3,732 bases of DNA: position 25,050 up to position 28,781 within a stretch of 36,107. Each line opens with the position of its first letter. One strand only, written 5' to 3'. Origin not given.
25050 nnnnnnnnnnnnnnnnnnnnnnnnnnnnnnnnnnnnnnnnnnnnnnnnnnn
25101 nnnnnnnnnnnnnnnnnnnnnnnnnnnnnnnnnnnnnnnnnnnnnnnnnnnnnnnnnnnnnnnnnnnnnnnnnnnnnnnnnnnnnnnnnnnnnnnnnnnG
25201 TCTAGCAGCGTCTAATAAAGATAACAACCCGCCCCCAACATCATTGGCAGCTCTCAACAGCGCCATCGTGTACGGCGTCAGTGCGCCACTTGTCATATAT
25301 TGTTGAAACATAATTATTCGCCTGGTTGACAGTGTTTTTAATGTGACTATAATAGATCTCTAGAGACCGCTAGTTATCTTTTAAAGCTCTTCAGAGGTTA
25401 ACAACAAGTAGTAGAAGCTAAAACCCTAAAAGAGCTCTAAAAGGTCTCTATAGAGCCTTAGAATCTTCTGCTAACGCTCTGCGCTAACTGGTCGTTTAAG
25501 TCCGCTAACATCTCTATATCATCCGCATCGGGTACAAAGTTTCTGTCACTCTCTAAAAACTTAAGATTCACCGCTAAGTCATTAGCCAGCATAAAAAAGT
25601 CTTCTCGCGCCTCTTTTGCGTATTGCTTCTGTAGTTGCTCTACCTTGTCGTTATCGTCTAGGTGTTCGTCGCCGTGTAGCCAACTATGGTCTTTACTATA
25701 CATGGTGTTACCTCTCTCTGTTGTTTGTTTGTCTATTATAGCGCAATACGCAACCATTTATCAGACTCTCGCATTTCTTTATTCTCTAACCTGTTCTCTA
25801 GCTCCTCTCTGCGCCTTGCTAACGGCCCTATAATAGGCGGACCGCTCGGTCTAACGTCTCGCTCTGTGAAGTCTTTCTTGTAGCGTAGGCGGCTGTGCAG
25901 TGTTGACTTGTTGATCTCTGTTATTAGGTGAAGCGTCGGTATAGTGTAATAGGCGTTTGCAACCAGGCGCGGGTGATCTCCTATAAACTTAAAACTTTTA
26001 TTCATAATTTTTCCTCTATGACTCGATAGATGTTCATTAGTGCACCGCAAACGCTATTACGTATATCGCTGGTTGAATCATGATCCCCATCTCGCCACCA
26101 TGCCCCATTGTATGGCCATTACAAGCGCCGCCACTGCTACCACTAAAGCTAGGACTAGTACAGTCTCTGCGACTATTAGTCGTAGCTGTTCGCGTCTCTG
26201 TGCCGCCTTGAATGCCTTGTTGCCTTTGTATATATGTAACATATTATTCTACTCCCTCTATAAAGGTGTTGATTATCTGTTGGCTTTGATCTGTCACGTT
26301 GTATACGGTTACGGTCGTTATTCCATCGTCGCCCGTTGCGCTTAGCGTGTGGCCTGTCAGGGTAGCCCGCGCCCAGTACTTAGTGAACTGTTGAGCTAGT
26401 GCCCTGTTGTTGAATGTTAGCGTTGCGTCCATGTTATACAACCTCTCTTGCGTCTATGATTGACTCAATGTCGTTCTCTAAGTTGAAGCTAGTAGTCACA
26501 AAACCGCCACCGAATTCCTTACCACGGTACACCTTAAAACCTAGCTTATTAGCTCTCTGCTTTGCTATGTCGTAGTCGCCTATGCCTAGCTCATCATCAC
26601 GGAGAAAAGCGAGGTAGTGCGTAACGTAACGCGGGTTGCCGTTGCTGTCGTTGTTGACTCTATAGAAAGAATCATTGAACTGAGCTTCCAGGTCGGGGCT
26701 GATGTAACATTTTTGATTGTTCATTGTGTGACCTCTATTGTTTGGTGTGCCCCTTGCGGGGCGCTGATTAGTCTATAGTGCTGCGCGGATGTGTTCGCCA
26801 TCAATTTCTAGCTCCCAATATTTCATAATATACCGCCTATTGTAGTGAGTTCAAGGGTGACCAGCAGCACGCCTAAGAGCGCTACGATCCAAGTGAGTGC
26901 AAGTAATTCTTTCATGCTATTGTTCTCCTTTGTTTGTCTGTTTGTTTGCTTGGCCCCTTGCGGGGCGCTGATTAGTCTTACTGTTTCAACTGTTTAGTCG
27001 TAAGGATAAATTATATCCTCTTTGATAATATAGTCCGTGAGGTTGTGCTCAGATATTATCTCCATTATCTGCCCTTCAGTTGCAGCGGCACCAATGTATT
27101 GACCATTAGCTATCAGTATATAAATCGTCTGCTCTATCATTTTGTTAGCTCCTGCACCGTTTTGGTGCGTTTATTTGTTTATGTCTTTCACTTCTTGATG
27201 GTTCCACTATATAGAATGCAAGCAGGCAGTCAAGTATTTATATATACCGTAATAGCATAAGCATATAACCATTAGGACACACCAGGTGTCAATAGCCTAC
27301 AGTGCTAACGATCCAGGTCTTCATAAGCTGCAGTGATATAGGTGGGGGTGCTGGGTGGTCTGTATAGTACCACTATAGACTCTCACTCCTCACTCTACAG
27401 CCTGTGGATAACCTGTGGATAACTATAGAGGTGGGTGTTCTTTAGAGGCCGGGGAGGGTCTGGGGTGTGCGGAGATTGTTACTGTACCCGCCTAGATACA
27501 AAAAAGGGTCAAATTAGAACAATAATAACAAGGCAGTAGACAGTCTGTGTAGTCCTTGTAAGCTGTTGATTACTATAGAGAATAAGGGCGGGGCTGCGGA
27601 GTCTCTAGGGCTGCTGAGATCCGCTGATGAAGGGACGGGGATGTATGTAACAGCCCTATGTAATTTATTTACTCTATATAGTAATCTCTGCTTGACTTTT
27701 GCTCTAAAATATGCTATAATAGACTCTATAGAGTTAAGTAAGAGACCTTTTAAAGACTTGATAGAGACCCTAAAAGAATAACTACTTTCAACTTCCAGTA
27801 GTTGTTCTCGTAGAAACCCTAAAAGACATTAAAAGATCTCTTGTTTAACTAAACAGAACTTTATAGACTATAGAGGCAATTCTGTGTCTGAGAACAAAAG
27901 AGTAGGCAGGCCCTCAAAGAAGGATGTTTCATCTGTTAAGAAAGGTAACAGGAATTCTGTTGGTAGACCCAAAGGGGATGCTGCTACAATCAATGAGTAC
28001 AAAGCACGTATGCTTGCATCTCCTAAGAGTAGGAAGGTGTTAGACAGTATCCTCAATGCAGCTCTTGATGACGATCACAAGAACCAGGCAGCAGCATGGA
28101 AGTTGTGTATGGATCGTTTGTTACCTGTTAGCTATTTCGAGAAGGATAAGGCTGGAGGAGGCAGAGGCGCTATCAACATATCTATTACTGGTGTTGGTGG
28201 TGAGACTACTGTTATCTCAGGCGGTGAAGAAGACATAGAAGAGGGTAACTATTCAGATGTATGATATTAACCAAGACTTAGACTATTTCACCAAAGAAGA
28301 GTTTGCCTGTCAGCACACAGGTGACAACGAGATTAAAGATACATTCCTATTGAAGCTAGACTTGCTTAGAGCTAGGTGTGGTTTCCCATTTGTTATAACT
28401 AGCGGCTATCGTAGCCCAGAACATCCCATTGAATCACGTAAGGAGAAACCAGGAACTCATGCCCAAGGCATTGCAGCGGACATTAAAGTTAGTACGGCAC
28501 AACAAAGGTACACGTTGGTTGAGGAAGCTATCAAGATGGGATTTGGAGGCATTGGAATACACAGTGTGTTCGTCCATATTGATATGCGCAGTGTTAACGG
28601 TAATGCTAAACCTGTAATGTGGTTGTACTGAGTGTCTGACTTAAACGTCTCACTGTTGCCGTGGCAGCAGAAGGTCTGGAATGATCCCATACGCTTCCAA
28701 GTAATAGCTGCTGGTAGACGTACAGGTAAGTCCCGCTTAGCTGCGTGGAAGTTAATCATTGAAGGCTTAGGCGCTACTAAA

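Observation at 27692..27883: Late-operon leader is a paralogue of the antisense element at 25.3 kb: candidate cis-acting RNA (antitermination or regulator-binding) module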

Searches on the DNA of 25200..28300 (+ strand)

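Call 3: search_dna_similar(query=window:25200-28300:+, collection=phages, mode=near, max_rows=30)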
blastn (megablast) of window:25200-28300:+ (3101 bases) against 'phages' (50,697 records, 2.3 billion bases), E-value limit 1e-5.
No match.

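Call 75: search_rna_families(source=window, start=25300, end=27900, threshold=evalue, max_evalue=1)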
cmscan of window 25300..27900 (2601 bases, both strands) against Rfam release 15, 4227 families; matches with E-value up to 1: 0.
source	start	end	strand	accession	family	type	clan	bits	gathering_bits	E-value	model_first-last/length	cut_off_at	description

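Call 76: search_dna_similar(query=window:27692-27890:+, collection=phages, mode=distant, max_evalue=1, max_rows=15)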
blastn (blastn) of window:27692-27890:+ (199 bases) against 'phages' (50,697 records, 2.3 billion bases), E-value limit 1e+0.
Records with a match: 3; places in all: 4; records where one place covers at least 80% of the query: 0.
Best place of each record, by identity: 95-99% 2; 90-95% 1.
By first word of the organism name: Enterococcus 2; Pseudoalteromonas 1.
By host as written in the record: Pseudoaltermonas tunicata SMS2 1; Enterococcus faecalis EnGen0211 1; Enterococcus faecalis YN771 1.
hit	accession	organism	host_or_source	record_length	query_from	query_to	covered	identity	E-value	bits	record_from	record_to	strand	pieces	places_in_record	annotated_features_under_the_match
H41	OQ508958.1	Pseudoalteromonas phage vB_PtuP_Slicky01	Pseudoaltermonas tunicata SMS2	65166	1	30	15%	93.3%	4e-3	46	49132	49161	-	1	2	none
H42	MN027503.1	Enterococcus phage vB_OCPT_Ben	Enterococcus faecalis EnGen0211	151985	122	145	12%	95.8%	6e-1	40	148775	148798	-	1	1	hypothetical protein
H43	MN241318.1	Enterococcus phage PEf771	Enterococcus faecalis YN771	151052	122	145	12%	95.8%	6e-1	40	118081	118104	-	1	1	hypothetical protein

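Call 77: get_annotated_region(hit=H41, flank=400)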
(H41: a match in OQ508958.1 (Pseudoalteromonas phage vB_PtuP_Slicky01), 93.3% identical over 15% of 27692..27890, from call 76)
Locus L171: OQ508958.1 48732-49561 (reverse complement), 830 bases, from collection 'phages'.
description: Pseudoalteromonas phage vB_PtuP_Slicky01, complete genome.
organism: Pseudoalteromonas phage vB_PtuP_Slicky01 (NCBI taxid 3038240)
taxonomy: Viruses; Duplodnaviria; Heunggongvirae; Uroviricota; Caudoviricetes
host: Pseudoaltermonas tunicata SMS2; source: surface microlayer; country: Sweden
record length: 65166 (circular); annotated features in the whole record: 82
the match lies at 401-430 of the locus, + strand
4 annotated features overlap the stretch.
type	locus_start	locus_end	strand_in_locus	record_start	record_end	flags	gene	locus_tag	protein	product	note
CDS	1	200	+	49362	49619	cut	-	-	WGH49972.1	hypothetical protein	-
CDS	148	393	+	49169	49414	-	-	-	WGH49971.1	hypothetical protein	-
CDS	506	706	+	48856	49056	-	-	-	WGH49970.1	hypothetical protein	-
CDS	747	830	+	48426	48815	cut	-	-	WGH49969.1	hypothetical protein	-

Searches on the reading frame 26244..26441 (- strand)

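Call 31: search_protein_families(library=pfam, proteins=[window:26244-26441:-], max_evalue=0.05)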
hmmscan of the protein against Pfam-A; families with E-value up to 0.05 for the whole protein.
window:26244-26441:- (65 aa): 1 family
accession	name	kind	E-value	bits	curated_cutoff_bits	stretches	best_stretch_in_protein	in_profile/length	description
PF18330.7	Lig_C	-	0.013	15.9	25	1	5-63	66-124/125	Ligase Pab1020 C-terminal region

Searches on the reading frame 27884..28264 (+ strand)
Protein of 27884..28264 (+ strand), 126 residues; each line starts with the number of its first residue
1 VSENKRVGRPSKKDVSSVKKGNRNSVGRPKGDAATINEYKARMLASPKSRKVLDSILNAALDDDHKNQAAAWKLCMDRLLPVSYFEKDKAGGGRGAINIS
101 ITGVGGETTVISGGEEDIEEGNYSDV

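Call 6: search_protein_families(library=phrogs, proteins=[window:27884-28264:+], max_evalue=0.001)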
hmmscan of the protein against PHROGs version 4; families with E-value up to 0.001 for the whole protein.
window:27884-28264:+ (126 aa): 0 families

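Call 21: find_related_loci(query=window:27884-28264:+, collection=viral_contigs, flank=3000)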
Query window:27884-28264:+ (126 aa) in viral_contigs; peptide patterns used: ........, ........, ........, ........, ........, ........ (x = any residue, [..] = any of these).
386 stretches matched a pattern; 378 encode a relative of the query (tblastn E <= 1e-3); the best 80 are kept; 80 distinct loci.
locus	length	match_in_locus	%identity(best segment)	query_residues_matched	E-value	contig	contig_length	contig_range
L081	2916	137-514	98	1-126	1e-80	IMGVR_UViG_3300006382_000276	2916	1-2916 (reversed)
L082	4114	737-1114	98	1-126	8e-80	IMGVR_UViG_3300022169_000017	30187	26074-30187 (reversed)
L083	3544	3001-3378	98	1-126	1e-79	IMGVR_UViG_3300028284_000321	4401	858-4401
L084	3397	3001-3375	98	1-126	7e-79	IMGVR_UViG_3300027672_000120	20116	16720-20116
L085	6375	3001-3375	98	1-126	3e-78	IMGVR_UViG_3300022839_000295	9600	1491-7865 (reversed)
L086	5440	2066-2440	96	1-126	4e-77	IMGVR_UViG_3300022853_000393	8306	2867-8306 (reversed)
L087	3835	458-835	90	1-126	1e-73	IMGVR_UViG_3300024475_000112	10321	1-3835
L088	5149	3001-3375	91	2-126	7e-73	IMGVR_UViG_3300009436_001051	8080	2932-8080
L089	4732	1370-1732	91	5-126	9e-70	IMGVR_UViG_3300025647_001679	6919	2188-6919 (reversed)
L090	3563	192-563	90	2-126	3e-69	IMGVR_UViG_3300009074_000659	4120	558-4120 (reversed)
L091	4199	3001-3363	91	5-126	6e-69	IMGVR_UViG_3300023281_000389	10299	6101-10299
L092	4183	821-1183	91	5-126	6e-69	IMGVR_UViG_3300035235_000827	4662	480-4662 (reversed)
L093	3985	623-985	90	5-126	6e-69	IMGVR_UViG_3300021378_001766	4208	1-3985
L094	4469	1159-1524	85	5-126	3e-68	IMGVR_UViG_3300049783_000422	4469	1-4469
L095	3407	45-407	89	5-126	2e-67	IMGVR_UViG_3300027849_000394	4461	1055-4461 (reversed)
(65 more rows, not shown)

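Call 31: search_protein_families(library=pfam, proteins=[window:27884-28264:+], max_evalue=0.05)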
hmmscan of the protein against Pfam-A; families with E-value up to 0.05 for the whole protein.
window:27884-28264:+ (126 aa): 0 families

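Call 32: find_homologous_proteins(query=window:27884-28264:+, max_evalue=0.001)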
Query window:27884-28264:+ (126 aa): 6145 proteins with E <= 0.001 among 6240 candidates; the best 120 are listed.
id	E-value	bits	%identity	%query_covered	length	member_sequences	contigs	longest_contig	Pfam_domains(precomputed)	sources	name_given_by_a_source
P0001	3.8e-75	268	99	100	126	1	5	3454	-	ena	-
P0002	3.9e-75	268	99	100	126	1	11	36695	-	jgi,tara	jgi:hypothetical protein|tara:strand:- start:2554 stop:2934 length:381 start_codon:yes stop_codon:ye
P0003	4.7e-75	267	99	100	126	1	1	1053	-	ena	-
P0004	9.6e-75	266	98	100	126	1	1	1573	-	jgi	jgi:hypothetical protein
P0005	2.4e-73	262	99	100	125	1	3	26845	-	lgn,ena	-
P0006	6.0e-73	260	98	100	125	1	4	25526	-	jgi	-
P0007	3.0e-72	258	94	100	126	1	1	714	-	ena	-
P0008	3.8e-71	255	94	100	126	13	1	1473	-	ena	-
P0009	5.1e-71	254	96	100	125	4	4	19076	-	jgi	-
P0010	6.7e-71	254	97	100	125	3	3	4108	-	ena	-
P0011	1.5e-66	240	89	100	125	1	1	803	-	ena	-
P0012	2.2e-64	233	90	99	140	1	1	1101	-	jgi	-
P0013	4.6e-64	232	91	97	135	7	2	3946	-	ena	-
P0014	7.6e-64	231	89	97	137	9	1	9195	-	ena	-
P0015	1.1e-63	231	89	97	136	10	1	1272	-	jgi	-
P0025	9.6e-61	221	84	97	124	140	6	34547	-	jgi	jgi:hypothetical protein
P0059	3.0e-59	216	85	97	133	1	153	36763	-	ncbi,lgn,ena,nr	ncbi:MAG: hypothetical protein KJO69_05705 [Gammaproteobacteria bacterium]|nr:hypothetical protein [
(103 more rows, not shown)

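Call 37: search_dna_similar(query=window:27884-28264:+, collection=phages, mode=protein, max_rows=15, max_evalue=0.01)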
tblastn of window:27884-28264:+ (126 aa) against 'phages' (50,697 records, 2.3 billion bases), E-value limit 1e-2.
No match.

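Call 54: search_solved_structures(query=A1, max_evalue=1)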
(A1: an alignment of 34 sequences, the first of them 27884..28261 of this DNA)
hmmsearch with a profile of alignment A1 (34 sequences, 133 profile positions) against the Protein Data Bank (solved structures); distinct sequences matched with E-value up to 1: 0.

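Call 59: predict_structure(alignment_id=A1)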
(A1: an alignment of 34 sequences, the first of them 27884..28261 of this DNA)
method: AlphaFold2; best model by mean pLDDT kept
length: 126 residues; sequences in the alignment: 34
mean_pLDDT: 47.0   pTM: 0.26
mean pLDDT of the five models: 47.0, 45.9, 44.5, 43.5, 42.5
residues with pLDDT >= 90: 0; 70-90: 0; 50-70: 55; < 50: 71
segments of 3 or more residues with pLDDT < 50: 1-4, 16-32, 80-126
pLDDT, mean of each block of 10 residues (from residue 1): 49 51 43 55 63 56 54 54 38 36 35 38 33
secondary structure, 60 per line:
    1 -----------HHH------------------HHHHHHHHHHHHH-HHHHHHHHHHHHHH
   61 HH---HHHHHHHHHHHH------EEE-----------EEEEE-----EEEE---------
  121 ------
elements in order: H33-45 H47-62 H66-77 E84-86 E98-102 E108-111

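Call 62: find_encoding_contigs(protein=P0059, flank=10000, max_places=2)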
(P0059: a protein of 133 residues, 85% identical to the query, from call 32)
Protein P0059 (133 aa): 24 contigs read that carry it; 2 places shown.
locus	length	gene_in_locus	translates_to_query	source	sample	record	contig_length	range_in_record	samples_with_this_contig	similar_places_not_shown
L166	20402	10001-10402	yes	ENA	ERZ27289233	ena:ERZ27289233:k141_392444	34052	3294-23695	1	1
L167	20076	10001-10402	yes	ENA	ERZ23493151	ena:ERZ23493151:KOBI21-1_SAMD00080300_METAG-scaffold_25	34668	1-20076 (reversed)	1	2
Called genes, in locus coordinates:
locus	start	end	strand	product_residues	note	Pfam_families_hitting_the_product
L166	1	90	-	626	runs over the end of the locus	PF17975:RNR_Alpha (weak), PF21995:RNR-II_ins_dom (weak), PF02867:Ribonuc_red_lgC (faint)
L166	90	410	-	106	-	PF11753:DUF3310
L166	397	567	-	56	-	-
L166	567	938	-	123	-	PF05367:Phage_endo_I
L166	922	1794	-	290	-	-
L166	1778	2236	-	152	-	PF10544:T5orf172, PF13455:MUG113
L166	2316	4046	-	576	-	PF00476:DNA_pol_A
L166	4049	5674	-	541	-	PF01751:Toprim (weak), PF13155:Toprim_2, PF13362:Toprim_3 (weak), PF03796:DnaB_C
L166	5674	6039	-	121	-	-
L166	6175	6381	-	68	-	-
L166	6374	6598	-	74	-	-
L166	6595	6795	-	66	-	-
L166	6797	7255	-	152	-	-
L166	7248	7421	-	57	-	-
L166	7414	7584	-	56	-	-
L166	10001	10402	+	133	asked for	-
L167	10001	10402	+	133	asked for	-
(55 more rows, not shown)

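Call 63: find_encoding_contigs(protein=P0025, flank=10000, max_places=2)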
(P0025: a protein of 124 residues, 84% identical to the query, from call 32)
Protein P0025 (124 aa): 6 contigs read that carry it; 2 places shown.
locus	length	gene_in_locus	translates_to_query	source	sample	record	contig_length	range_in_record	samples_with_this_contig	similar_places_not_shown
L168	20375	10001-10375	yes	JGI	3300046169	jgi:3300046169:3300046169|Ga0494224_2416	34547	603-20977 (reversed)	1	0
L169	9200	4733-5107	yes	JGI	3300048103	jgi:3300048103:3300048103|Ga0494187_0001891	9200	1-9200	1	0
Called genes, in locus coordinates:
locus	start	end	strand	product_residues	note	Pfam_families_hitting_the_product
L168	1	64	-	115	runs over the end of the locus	PF11753:DUF3310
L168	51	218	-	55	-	-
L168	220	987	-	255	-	-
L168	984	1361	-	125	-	-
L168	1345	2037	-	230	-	PF02739:5_3_exonuc_N, PF01367:5_3_exonuc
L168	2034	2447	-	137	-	-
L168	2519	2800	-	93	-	PF12802:MarR_2 (weak), PF12844:HTH_19 (weak), PF13412:HTH_24 (weak), PF01381:HTH_3, PF13443:HTH_26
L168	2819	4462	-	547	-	PF01612:DNA_pol_A_exo1, PF00476:DNA_pol_A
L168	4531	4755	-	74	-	-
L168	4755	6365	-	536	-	PF13155:Toprim_2, PF13481:AAA_25, PF03796:DnaB_C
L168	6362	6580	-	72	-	-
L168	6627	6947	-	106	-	-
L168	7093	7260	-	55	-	-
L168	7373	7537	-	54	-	-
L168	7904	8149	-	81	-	PF21977:DUF6926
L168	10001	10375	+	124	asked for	-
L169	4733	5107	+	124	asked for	-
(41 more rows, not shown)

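Call 70: search_protein_families(library=ncbifam, proteins=[window:27884-28264:+], max_evalue=0.05)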
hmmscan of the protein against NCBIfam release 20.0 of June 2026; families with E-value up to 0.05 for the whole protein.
window:27884-28264:+ (126 aa): 0 families

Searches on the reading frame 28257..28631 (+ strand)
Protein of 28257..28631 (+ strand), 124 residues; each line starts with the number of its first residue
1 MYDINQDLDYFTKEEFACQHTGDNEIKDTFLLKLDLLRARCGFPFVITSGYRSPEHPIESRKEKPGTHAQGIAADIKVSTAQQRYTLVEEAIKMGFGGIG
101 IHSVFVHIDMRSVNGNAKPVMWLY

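Call 6: search_protein_families(library=phrogs, proteins=[window:28257-28631:+], max_evalue=0.001)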
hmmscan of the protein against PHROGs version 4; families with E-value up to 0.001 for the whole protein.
window:28257-28631:+ (124 aa): 2 families
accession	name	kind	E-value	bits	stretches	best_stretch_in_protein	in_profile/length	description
phrog_894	-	lysis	9.5e-30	104.8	1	9-123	48-174/389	endolysin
phrog_17373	-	other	5.4e-12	46.9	1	11-111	22-123/224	peptidase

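Call 31: search_protein_families(library=pfam, proteins=[window:28257-28631:+], max_evalue=0.05)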
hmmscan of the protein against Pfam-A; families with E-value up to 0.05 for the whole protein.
window:28257-28631:+ (124 aa): 2 families
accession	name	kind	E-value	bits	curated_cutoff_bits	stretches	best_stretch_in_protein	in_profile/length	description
PF08291.16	Peptidase_M15_3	-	4.3e-10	40.1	23.2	1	10-109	2-108/108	Peptidase M15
PF05951.18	Peptidase_M15_2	-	5.7e-05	23.3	27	1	45-113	74-150/153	Bacterial protein of unknown function (DUF882)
